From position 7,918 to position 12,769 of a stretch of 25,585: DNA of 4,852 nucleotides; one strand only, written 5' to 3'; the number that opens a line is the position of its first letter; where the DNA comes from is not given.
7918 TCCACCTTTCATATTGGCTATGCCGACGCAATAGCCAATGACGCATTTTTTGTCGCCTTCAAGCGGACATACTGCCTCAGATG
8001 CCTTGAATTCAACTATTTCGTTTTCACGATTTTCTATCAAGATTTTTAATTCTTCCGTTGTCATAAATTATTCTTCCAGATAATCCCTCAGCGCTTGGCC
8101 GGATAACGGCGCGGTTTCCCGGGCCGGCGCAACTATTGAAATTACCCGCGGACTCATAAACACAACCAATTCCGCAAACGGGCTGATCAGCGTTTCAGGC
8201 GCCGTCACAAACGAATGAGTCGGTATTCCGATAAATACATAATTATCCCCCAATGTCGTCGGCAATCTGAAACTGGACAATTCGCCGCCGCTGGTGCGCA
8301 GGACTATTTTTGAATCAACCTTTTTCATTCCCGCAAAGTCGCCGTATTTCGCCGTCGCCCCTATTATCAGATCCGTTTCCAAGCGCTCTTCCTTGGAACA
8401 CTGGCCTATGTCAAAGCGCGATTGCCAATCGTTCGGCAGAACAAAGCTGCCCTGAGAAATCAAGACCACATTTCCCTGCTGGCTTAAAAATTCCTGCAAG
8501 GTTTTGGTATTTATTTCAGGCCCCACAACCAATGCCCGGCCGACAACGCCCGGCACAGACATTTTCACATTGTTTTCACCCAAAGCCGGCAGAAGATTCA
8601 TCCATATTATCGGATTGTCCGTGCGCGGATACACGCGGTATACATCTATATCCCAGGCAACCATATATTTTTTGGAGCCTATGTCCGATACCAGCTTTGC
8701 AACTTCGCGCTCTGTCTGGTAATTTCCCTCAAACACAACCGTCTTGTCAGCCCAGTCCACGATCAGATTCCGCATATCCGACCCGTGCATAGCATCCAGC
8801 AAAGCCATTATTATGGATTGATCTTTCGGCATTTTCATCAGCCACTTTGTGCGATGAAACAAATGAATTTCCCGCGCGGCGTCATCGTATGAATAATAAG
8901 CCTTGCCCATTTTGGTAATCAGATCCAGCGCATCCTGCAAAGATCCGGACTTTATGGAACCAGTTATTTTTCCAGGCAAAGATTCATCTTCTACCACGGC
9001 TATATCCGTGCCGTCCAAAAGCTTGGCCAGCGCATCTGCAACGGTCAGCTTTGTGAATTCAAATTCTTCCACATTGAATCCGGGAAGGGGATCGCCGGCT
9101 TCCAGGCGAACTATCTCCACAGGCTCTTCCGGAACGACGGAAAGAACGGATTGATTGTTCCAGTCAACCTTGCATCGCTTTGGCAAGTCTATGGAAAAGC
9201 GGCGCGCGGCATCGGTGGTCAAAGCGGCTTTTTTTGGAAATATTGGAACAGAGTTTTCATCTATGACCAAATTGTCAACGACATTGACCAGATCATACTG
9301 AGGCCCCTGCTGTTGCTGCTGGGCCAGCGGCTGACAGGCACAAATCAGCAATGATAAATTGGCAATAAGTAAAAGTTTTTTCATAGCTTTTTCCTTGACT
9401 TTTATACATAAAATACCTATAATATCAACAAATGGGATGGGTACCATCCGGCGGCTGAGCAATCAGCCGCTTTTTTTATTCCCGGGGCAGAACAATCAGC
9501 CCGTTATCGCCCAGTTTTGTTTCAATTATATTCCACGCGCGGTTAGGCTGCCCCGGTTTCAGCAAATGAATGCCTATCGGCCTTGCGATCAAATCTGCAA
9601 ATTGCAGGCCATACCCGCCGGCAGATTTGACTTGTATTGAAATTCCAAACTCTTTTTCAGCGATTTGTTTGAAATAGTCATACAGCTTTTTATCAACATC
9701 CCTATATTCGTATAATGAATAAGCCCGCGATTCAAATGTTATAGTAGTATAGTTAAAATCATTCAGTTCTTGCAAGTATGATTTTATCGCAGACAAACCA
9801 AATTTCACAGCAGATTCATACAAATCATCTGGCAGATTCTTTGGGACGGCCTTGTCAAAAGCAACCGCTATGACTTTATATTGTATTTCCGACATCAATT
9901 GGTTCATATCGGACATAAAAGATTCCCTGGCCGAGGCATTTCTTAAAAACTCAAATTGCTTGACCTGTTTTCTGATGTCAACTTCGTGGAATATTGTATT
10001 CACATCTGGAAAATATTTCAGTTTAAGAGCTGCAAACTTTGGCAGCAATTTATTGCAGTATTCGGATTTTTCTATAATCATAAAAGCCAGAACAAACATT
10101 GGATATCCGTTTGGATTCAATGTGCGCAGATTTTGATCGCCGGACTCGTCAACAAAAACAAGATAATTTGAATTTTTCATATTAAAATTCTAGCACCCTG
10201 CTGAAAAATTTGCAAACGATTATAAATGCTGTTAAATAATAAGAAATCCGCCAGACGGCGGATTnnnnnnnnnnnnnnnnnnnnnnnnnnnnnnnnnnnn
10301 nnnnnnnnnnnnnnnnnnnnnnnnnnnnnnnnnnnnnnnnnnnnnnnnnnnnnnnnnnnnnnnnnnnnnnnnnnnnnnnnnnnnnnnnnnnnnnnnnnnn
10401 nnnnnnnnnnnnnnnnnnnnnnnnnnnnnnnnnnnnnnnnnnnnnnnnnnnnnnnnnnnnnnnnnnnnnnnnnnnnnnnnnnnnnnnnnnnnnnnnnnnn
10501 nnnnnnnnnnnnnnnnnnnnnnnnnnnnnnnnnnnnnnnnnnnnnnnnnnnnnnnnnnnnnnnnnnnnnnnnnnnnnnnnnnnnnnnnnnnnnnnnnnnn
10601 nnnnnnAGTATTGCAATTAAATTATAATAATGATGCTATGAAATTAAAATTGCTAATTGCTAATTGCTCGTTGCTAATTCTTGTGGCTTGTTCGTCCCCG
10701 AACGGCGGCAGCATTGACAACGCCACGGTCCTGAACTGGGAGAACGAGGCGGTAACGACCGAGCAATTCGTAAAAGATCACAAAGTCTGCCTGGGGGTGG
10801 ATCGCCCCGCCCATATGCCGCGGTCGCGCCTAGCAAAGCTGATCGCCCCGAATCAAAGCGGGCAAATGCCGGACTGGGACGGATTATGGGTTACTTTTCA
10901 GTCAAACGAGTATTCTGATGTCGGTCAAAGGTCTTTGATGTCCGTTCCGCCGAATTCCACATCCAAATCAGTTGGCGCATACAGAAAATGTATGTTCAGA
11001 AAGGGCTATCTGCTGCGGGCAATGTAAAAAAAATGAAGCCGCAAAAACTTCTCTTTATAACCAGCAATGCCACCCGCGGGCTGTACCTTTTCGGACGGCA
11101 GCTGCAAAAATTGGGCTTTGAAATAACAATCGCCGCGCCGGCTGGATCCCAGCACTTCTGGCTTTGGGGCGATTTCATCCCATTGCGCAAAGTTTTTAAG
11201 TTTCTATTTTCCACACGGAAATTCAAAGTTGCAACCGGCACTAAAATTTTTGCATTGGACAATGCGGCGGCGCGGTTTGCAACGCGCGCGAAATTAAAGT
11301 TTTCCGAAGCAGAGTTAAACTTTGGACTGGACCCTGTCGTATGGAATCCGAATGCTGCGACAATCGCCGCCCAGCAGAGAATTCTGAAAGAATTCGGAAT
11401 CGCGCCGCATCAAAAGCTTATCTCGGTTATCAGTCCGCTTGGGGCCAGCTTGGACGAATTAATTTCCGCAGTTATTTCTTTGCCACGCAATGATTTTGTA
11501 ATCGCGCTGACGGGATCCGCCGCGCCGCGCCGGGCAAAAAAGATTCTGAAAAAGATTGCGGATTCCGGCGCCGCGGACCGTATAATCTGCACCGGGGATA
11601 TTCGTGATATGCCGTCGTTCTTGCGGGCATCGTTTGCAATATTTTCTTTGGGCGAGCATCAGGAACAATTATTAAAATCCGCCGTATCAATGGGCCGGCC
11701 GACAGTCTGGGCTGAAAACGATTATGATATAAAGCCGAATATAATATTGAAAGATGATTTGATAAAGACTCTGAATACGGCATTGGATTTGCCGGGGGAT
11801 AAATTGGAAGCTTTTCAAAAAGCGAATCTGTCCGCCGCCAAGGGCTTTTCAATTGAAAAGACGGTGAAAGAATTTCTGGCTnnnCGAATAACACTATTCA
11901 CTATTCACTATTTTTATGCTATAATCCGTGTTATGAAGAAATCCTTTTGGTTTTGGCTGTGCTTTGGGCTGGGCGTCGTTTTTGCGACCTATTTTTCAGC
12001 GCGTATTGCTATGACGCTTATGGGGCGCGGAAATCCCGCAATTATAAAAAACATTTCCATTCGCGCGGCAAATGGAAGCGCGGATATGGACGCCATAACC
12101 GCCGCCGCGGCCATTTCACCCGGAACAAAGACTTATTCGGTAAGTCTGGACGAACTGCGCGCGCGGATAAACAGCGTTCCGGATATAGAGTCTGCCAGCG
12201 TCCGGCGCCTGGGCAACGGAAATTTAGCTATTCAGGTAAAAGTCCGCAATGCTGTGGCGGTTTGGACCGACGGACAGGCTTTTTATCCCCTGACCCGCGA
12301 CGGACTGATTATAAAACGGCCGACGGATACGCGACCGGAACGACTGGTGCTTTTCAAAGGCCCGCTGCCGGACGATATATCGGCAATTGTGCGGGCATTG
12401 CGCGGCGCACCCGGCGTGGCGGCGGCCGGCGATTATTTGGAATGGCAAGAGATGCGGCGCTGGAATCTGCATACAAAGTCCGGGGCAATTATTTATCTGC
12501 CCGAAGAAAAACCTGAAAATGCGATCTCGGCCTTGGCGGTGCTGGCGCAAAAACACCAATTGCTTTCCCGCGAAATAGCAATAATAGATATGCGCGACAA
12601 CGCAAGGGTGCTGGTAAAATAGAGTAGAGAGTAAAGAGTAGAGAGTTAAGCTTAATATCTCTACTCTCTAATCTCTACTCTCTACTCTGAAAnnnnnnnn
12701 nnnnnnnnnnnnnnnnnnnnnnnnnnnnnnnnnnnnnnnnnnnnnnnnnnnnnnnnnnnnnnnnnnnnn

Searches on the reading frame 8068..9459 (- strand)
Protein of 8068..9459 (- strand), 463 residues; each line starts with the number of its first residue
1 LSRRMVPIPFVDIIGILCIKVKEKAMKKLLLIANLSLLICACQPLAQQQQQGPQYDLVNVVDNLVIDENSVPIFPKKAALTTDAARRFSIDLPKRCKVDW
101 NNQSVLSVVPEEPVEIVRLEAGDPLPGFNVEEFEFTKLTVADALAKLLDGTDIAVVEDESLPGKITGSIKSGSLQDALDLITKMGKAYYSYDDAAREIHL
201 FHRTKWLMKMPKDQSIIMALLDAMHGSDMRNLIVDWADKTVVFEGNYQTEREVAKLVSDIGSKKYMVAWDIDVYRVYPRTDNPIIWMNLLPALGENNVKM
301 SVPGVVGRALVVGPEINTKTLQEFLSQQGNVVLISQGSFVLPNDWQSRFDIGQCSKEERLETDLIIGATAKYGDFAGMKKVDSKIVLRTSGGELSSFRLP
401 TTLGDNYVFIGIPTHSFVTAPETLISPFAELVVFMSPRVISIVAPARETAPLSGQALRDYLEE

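Call 7: search_protein_families(library=pfam, proteins=[window:8068-9459:-], max_evalue=0.001)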
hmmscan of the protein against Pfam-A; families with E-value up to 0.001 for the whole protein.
window:8068-9459:- (463 aa): 1 family
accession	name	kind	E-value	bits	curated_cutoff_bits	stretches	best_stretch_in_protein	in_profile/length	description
PF07660.19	STN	-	0.00069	19.8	28.4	0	136-156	21-41/52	Secretin and TonB N terminus short domain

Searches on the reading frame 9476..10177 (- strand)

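Call 7: search_protein_families(library=pfam, proteins=[window:9476-10177:-], max_evalue=0.001)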
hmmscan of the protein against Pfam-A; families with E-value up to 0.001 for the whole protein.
window:9476-10177:- (233 aa): 1 family
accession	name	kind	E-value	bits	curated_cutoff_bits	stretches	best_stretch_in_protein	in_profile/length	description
PF12686.12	DUF3800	-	1.6e-12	48.8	21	1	6-202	1-147/149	Protein of unknown function (DUF3800)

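Call 70: search_protein_families(library=padloc, proteins=[window:9476-10177:-], max_evalue=0.001)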
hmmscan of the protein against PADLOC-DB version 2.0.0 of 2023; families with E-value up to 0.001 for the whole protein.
window:9476-10177:- (233 aa): 0 families

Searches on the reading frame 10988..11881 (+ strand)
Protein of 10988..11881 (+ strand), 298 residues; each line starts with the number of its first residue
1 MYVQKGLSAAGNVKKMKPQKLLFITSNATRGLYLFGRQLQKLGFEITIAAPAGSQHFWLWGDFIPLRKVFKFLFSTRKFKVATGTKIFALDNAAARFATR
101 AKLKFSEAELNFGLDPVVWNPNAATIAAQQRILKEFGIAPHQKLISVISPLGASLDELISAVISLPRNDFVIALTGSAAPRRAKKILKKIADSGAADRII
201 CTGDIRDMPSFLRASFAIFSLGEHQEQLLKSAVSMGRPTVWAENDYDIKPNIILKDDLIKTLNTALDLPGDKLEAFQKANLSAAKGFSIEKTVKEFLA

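Call 3: search_protein_families(library=pfam, proteins=[window:10988-11881:+], max_evalue=0.1)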
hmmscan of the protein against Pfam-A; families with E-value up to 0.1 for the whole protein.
window:10988-11881:+ (298 aa): 1 family
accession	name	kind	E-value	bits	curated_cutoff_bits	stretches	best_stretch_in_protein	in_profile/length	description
PF13692.12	Glyco_trans_1_4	-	0.0037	18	27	1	155-242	17-106/142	Glycosyl transferases group 1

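Call 4: search_protein_families(library=ncbifam, proteins=[window:10988-11881:+], max_evalue=0.1)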
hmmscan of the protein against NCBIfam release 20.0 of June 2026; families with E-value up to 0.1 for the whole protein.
window:10988-11881:+ (298 aa): 0 families

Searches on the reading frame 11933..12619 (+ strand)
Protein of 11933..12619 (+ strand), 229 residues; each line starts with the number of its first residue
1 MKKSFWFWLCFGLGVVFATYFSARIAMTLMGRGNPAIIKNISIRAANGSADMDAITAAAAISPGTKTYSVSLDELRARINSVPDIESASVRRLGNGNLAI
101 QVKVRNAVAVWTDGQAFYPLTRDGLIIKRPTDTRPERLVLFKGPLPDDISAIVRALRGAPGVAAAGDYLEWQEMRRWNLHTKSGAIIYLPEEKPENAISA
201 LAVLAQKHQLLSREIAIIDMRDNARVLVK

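Call 3: search_protein_families(library=pfam, proteins=[window:11933-12619:+], max_evalue=0.1)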
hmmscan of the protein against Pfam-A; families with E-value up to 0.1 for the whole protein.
window:11933-12619:+ (229 aa): 2 families
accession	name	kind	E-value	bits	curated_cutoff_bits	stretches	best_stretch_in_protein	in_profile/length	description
PF03799.20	FtsQ_DivIB_C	-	1.1e-10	42.8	21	1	109-221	1-114/114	Cell division protein FtsQ/DivIB, C-terminal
PF08478.15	POTRA_1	-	2.9e-08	34.3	23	1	38-103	3-67/69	POTRA domain, FtsQ-type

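Call 4: search_protein_families(library=ncbifam, proteins=[window:11933-12619:+], max_evalue=0.1)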
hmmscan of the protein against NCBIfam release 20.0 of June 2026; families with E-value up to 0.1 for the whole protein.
window:11933-12619:+ (229 aa): 2 families
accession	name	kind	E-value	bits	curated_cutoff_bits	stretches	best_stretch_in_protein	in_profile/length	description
NF004039.0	PRK05529.1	equivalog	0.0016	17.6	353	1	39-156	64-179/255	cell division protein FtsQ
NF005214.0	PRK06701.1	subfamily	0.096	11.9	413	0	16-82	159-225/293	SDR family oxidoreductase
